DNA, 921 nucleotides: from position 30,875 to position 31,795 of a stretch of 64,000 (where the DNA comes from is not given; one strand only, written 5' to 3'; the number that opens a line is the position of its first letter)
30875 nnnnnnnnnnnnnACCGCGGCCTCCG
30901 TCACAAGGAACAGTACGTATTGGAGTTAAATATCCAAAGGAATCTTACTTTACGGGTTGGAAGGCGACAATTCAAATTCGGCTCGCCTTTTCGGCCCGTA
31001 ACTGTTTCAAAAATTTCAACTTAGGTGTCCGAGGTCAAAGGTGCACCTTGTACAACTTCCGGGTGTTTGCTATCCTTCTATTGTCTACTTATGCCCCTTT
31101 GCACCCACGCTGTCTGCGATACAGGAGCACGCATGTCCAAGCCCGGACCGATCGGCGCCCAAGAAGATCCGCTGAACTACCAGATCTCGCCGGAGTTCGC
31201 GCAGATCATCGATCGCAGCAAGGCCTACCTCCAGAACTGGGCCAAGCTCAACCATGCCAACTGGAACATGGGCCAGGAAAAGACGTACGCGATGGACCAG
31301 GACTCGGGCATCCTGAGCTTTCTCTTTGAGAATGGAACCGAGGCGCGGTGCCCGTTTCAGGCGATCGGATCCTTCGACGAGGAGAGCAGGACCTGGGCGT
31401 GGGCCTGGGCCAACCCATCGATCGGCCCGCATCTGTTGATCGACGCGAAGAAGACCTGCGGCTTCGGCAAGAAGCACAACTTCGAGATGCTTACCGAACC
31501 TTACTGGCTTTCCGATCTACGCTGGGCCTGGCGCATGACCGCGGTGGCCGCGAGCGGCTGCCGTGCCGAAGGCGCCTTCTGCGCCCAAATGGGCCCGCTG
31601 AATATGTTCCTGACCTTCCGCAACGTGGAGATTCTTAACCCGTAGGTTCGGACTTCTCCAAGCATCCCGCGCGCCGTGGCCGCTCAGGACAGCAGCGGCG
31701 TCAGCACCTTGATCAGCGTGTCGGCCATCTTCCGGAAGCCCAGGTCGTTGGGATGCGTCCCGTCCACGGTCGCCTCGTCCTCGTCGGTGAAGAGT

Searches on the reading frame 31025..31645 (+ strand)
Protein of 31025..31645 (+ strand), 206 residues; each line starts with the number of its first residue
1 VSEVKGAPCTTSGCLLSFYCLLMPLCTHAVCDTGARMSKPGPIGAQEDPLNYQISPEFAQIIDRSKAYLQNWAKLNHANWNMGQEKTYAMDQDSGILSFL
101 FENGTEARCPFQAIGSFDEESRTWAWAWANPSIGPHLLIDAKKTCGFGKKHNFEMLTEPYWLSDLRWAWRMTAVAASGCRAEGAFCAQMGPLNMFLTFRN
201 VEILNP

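Call 10: search_protein_families(library=ncbifam, proteins=[window:31025-31645:+], max_evalue=0.0001)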
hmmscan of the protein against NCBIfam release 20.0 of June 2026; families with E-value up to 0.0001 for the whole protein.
window:31025-31645:+ (206 aa): 0 families

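Call 69: search_protein_families(library=pfam, proteins=[window:31025-31645:+], max_evalue=0.001)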
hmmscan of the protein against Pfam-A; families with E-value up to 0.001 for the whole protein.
window:31025-31645:+ (206 aa): 1 family
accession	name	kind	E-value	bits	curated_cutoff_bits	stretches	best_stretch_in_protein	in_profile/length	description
PF21813.2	DUF6882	-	2.9e-27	95.7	23.9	1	66-199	6-140/142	Family of unknown function (DUF6882)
